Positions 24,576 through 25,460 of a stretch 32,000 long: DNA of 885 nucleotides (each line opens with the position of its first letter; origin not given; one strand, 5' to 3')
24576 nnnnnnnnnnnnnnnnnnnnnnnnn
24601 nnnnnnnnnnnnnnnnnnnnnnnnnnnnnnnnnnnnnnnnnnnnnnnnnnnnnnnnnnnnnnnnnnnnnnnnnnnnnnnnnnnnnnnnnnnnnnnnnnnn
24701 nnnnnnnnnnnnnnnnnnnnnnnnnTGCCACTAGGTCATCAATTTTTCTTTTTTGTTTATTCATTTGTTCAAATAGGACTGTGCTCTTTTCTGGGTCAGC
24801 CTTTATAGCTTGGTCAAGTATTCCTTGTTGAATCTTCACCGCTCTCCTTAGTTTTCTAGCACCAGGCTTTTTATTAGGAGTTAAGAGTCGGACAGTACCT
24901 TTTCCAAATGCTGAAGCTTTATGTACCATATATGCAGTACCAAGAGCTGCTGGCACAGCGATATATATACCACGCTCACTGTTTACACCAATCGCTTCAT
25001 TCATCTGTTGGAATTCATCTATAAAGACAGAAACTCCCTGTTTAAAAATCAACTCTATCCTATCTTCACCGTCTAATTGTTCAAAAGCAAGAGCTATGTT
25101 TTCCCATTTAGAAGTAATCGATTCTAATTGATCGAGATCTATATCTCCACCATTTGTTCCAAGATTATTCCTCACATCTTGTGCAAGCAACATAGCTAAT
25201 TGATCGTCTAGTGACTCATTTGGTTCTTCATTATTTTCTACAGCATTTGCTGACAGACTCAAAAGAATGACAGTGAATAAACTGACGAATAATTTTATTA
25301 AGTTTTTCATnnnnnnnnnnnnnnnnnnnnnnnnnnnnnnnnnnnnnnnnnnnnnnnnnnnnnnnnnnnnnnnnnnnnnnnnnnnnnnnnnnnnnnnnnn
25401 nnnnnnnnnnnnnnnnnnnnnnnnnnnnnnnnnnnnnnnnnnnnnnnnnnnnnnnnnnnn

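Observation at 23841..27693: Two paralogs with near-identical ends but entirely different 11-residue repeat cores: a hypervariable, apolipoprotein/LEA-like amphipathic repeat protein family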

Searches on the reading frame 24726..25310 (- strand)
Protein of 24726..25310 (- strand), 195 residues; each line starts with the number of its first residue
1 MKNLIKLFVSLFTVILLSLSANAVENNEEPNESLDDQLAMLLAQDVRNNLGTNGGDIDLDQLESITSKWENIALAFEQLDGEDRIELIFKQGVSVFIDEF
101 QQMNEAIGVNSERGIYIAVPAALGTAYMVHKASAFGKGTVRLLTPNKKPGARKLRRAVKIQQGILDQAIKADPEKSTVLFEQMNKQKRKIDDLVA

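Call 11: find_related_loci(query=window:24726-25310:-, collection=genome_contigs, flank=10000)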
Query window:24726-25310:- (195 aa) in genome_contigs; peptide patterns used: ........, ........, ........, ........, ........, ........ (x = any residue, [..] = any of these).
193 stretches matched a pattern, but none encodes a relative of the query by tblastn (E <= 1e-3).
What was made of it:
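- Tried and rejected: GTDB genome scan: no relative of the family (call 11).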

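Call 24: search_protein_representatives(protein=window:24726-25310:-)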
Query: 195 residues. Proteins with E-value up to 0.001 (for the whole library): 7; up to 1e-10: 5; up to 1e-30: 0. The best 7 are listed.
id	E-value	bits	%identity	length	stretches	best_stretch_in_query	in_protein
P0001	1.2e-16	77.3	44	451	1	59-149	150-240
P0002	3.3e-14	69.4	39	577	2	59-156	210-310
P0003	9.4e-12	61.4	35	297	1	58-167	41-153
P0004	1.1e-11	61.1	38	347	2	80-192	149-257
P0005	7.3e-11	58.5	40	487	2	70-157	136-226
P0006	1.2e-09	54.5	35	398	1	67-158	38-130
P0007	3.0e-07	46.7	33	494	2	68-157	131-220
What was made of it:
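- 24864..25136 (-): Conserved N-block of A (about residues 59-149): a helix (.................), hydrophobic segment 1 and the TPNK motif. The equivalent in B is 27247-27519. This is the only part of the N-terminal region matched by the 7 hits in 1.84 billion proteins (call 24).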

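Call 27: list_cluster_members(proteins=[P0001, P0002, P0003, P0004, P0005, P0006, P0007])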
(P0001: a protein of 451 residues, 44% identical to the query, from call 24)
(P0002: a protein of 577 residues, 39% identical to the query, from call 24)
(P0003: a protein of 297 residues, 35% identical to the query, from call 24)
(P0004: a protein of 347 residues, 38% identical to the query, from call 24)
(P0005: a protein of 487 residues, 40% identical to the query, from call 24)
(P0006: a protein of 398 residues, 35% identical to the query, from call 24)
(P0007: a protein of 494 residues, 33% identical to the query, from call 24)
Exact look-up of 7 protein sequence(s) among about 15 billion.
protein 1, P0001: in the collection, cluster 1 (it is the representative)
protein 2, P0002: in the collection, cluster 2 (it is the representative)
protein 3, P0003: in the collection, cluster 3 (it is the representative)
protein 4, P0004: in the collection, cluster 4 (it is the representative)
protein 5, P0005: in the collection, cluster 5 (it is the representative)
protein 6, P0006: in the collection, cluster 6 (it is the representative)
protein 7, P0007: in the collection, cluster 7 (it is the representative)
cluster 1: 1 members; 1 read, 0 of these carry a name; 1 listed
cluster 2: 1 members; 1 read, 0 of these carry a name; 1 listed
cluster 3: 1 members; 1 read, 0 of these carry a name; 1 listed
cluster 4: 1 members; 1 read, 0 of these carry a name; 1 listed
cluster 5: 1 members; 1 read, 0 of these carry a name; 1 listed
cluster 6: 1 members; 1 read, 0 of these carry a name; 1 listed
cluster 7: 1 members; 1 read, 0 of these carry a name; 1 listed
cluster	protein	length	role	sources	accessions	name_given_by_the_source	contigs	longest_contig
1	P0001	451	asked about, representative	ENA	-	-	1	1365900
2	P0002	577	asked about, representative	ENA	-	-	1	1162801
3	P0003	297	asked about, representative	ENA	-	-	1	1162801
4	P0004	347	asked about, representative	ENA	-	-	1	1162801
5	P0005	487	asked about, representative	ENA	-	-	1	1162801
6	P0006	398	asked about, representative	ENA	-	-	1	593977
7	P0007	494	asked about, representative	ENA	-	-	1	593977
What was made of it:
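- Only 7 hits in 1.84 billion representative proteins, from three long contigs (calls 24, 27).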

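Call 28: find_encoding_contigs(protein=P0002, flank=10000, max_places=3)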
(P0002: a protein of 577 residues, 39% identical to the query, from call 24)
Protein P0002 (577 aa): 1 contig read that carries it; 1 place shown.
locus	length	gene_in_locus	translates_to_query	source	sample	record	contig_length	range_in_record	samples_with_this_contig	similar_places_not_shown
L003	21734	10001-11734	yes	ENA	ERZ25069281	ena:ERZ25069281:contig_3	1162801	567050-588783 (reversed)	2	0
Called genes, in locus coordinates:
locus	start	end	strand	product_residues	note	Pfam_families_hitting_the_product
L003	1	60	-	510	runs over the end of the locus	PF01645:Glu_synthase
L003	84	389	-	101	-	PF02311:AraC_binding (weak), PF03079:ARD (faint), PF07883:Cupin_2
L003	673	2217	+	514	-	PF01464:SLT (weak)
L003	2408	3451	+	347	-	-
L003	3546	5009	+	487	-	PF05335:DUF745 (faint), PF06160:EzrA (faint), PF28256:CCDC171 (faint), PF07926:TPR_MLP1_2 (faint), PF19220:Rod_CreS (weak), PF28019:HmpF (weak), PF24161:CCDC39 (weak)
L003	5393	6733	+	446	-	PF01979:Amidohydro_1, PF12890:DHOase (weak)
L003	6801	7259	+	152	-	-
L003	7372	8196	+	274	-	-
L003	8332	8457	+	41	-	-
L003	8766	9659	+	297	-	-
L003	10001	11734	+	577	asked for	-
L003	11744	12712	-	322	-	PF01300:Sua5_yciO_yrdC, PF03481:Sua5_C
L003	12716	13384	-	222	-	PF09335:VTT_dom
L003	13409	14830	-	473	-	PF00180:Iso_dh, PF18324:Isocitrate_DH_C_bact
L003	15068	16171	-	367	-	PF00970:FAD_binding_6 (weak), PF00175:NAD_binding_1, PF08030:NAD_binding_6 (faint), PF00111:Fer2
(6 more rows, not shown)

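Call 33: find_encoding_contigs(protein=P0001, flank=10000, max_places=3)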
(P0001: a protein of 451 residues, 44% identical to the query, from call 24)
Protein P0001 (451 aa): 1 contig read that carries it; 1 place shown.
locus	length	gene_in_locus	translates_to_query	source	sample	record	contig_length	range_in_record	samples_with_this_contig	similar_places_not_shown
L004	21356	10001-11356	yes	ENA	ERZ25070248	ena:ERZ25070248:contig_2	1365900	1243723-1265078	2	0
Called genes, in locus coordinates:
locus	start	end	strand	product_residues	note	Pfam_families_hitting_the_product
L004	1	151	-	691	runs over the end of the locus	PF00009:GTP_EFTU, PF22042:EF-G_D2, PF03144:GTP_EFTU_D2, PF14492:EFG_III, PF16658:RF3_C (weak), PF03764:EFG_IV, PF00679:EFG_C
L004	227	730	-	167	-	-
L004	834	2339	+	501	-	PF00245:Alk_phosphatase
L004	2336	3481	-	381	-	PF02687:FtsX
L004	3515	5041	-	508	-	PF01645:Glu_synthase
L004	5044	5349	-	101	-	PF03079:ARD (weak), PF07883:Cupin_2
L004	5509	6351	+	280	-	-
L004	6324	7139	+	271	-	PF01464:SLT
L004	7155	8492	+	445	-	PF01979:Amidohydro_1, PF12890:DHOase (weak)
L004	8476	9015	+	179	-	-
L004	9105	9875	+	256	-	-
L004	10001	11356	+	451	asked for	-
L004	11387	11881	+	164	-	-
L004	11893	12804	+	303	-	-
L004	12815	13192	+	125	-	-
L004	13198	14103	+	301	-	-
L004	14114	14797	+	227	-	-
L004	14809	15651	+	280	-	-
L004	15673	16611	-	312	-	PF01300:Sua5_yciO_yrdC, PF03481:Sua5_C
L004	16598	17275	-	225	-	PF09335:VTT_dom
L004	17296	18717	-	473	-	PF00180:Iso_dh, PF18324:Isocitrate_DH_C_bact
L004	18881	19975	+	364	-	-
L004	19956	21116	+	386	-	-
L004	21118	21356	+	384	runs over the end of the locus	-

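Call 34: find_encoding_contigs(protein=P0006, flank=10000, max_places=3)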
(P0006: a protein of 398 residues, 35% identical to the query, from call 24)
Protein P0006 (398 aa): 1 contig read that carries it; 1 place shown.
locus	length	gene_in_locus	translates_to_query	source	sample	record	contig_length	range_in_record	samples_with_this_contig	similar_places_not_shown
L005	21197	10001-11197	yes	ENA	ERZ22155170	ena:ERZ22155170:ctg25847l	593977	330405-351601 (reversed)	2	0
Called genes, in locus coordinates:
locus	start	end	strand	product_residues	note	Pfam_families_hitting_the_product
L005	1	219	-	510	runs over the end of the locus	PF01645:Glu_synthase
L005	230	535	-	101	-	PF03079:ARD (weak), PF02311:AraC_binding (weak), PF07883:Cupin_2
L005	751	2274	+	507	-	PF01464:SLT (weak)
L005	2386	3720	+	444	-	PF12890:DHOase (weak), PF01979:Amidohydro_1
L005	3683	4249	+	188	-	-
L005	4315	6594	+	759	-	-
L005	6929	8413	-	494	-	-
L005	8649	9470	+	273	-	-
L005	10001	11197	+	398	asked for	-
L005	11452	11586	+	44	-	-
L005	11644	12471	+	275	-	-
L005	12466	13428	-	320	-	PF01300:Sua5_yciO_yrdC, PF03481:Sua5_C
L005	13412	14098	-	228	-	PF09335:VTT_dom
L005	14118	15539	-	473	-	PF00180:Iso_dh, PF18324:Isocitrate_DH_C_bact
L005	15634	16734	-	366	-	PF00970:FAD_binding_6, PF00175:NAD_binding_1, PF08030:NAD_binding_6 (weak), PF00111:Fer2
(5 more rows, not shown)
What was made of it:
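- The island is syntenic in all four genomes: SLT, DHOase-like gene, 152-188-aa gene, then the 256-274-aa gene and the family array (the family genes usually between the 256-274-aa gene and Sua5), then Sua5, VTT and IDH (calls 28, 33, 34).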

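Call 48: predict_structure(alignment_id=A4)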
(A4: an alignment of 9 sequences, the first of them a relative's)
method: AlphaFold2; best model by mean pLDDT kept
length: 297 residues; sequences in the alignment: 9
mean_pLDDT: 59.9   pTM: 0.38
mean pLDDT of the five models: 59.9, 57.5, 52.6, 51.3, 49.2
residues with pLDDT >= 90: 1; 70-90: 104; 50-70: 84; < 50: 108
segments of 3 or more residues with pLDDT < 50: 1-10, 15-53, 92-95, 122-138, 231-260
pLDDT, mean of each block of 10 residues (from residue 1): 43 47 39 41 36 55 64 76 65 52 65 61 40 39 62 82 83 85 87 87 83 77 56 31 29 40 55 70 80 69
secondary structure, 60 per line:
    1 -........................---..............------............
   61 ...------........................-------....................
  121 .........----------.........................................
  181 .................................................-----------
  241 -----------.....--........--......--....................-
elements in order: H2-25 H29-42 H49-63 H70-93 E101-106 H107-129 H140-229 E252-256 E259-266 E269-274 H277-296

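Call 68: fold_search(model_id=the predicted structure, library=pdb)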
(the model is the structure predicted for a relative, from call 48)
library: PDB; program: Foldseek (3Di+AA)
matches with E <= 10: 366; with E <= 0.001: 0
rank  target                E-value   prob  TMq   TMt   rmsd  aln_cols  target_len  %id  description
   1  9ngo_H                8.6e-01  0.15  0.09  0.13   8.6        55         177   13  CRYO-EM STRUCTURE OF HUMAN U7 SNRNP WITH METHYLATED noncleavable H2A* SUBSTRATE PRE-MRNA (FOCUS MAP) (released 2026-01-21)
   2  9nh6_H                8.6e-01  0.15  0.09  0.05   8.6        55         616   13  CRYO-EM STRUCTURE OF HUMAN U7 SNRNP WITH METHYLATED noncleavable H2A* SUBSTRATE PRE-MRNA (COMPOSITE MAP) (released 2026-01-21)
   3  7k5b_F                9.8e-01  0.10  0.10  0.18  17.9        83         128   11  Structure of outer-arm dynein bound to microtubule doublet in microtubule binding state 2 (MTBS-2) (released 2021-09-29)
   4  5tr7_B                9.8e-01  0.08  0.07  0.08   8.3        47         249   17  Crystal structure of a putative D-alanyl-D-alanine carboxypeptidase from Vibrio cholerae O1 biovar eltor str. N16961 (released 2016-11-09)
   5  1fb8                  1.2e+00  0.18  0.09  0.23   9.8        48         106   10  STRUCTURE OF THE PLECKSTRIN HOMOLOGY DOMAIN FROM DAPP1/PHISH (released 2000-07-20)
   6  6hjm_O                1.3e+00  0.14  0.08  0.19   9.0        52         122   15  Myxococcus xanthus MglB (released 2019-12-04)
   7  6slc_AAA              1.3e+00  0.06  0.08  0.16   7.8        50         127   14  Mutations in SsgB correlate to longitudinal cell division during sporulation of Streptomyces coelicolor (released 2020-08-26)
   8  6h5b_B                1.3e+00  0.13  0.08  0.17   9.0        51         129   14  Myxococcus xanthus MglA in complex with its GAP MglB and GTPgammaS (released 2019-11-27)
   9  5y39_G                1.3e+00  0.08  0.08  0.17   8.4        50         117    8  Crystal structure of Ragulator complex (p18 76-145) (released 2017-12-06)
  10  8w33_B                1.3e+00  0.08  0.08  0.15   9.3        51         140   16  Structure of McrD (methyl-coenzyme M reductase operon protein D) from Methanomassiliicoccus luminyensis (released 2024-07-03)
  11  3m4w_D                1.3e+00  0.06  0.07  0.08   9.7        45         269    2  Structural basis for the negative regulation of bacterial stress response by RseB (released 2010-05-05)
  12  6slc_CCC              1.4e+00  0.09  0.09  0.18   7.9        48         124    8  Mutations in SsgB correlate to longitudinal cell division during sporulation of Streptomyces coelicolor (released 2020-08-26)
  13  2bcj_A                1.5e+00  0.14  0.09  0.04   9.6        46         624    9  Crystal Structure of G Protein-Coupled Receptor Kinase 2 in Complex with Galpha-q and Gbetagamma Subunits (released 2005-12-20)
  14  5x6v_B                1.5e+00  0.08  0.08  0.17  10.3        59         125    8  Crystal structure of human heteroheptameric complex (released 2017-12-06)
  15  5y39_B                1.5e+00  0.08  0.08  0.17   9.4        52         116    8  Crystal structure of Ragulator complex (p18 76-145) (released 2017-12-06)
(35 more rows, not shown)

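Call 78: search_protein_families(library=phrogs, proteins=[P0003, L004:11893-12804:+], max_evalue=0.01)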
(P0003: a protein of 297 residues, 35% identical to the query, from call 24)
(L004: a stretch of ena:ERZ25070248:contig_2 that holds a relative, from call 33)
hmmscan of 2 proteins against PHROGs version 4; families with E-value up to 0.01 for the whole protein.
P0003 (297 aa): 5 families
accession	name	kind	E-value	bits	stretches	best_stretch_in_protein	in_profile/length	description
phrog_30105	-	unknown function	0.00013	22.2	1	141-223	15-96/307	-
phrog_6701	-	unknown function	0.0013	19.5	1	135-224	36-114/169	-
phrog_19280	-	unknown function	0.0015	18.2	1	135-222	121-208/623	-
phrog_13642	-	unknown function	0.002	17.9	1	136-229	107-203/459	-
phrog_4704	-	tail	0.0094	15.6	0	70-203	108-189/625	tail length tape measure protein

L004:11893-12804:+ (303 aa): 0 families

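Call 79: search_protein_families(library=pfam, alignment_id=A4, max_evalue=0.1)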
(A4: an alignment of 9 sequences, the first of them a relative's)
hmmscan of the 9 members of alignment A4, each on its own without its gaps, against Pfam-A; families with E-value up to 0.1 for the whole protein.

A. member 1, P0003 (297 aa): 5 families
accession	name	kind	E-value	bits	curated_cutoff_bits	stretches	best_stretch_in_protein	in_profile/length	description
PF05335.18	DUF745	-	0.0033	17.6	33.3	1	142-223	83-164/183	Protein of unknown function (DUF745)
PF12128.14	DUF3584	-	0.0066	14.4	31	1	137-204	459-526/1191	Protein of unknown function (DUF3584)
PF05276.19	SH3BP5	-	0.022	15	25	1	158-220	35-119/231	SH3 domain-binding protein 5 (SH3BP5)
PF21335.2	ATPD_C_metazoa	-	0.042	14.4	26.5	0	172-183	3-14/42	Metazoan delta subunit of F1F0-ATP synthase, C-terminal domain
PF24541.1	Thioredox_PDIA6_C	-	0.08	13.7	27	1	42-101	35-95/130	PDIA6-like, C-terminal thioredoxin-like domain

B. families by the number of members that match (of 9 scanned): 43 families (the first 25 are shown)
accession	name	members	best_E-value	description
PF05335.18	DUF745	2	1e-06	Protein of unknown function (DUF745)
PF21335.2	ATPD_C_metazoa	2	0.0042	Metazoan delta subunit of F1F0-ATP synthase, C-terminal domain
PF19220.6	Rod_CreS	1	8.3e-08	Crescentin, rod domain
PF07926.17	TPR_MLP1_2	1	1.1e-06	TPR/MLP1/MLP2-like protein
PF06160.17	EzrA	1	2.7e-06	Septation ring formation regulator, EzrA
PF07888.16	CALCOCO1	1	8.4e-05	Calcium binding and coiled-coil domain (CALCOCO1) like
PF10698.15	DUF2505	1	0.00016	Protein of unknown function (DUF2505)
PF02321.23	OEP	1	0.00017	Outer membrane efflux protein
PF25541.1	TBCA_PH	1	0.00028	PH domain-containing proteins, TBCA domain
PF12795.12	MscS_porin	1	0.00047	Mechanosensitive ion channel porin domain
PF05266.19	DUF724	1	0.00074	Protein of unknown function (DUF724)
PF14313.11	Soyouz_module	1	0.0011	N-terminal region of Paramyxovirinae phosphoprotein (P)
PF00650.25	CRAL_TRIO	1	0.0015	CRAL/TRIO domain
PF05377.16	FlaC_arch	1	0.002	Flagella accessory protein C (FlaC)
PF07889.17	DUF1664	1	0.0039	Protein of unknown function (DUF1664)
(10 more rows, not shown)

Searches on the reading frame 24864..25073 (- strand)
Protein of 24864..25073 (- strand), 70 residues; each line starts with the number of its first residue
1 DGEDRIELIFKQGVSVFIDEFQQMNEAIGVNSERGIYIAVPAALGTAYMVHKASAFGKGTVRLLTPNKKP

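Call 81: find_related_loci(query=A7, collection=metagenome_contigs, flank=6000)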
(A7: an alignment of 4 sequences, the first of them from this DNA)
Query A7 (70 aa) in metagenome_contigs; peptide patterns used: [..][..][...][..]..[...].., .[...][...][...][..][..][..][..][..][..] (x = any residue, [..] = any of these).
600 stretches matched a pattern, but none encodes a relative of the query by tblastn (E <= 1e-3).

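Call 82: find_related_loci(query=A7, collection=viral_contigs, flank=3000)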
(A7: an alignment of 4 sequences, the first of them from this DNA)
Query A7 (70 aa) in viral_contigs; peptide patterns used: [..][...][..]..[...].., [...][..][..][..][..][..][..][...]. (x = any residue, [..] = any of these).
262 stretches matched a pattern, but none encodes a relative of the query by tblastn (E <= 1e-3).
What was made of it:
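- Tried and rejected: Viral contigs: none (call 82).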
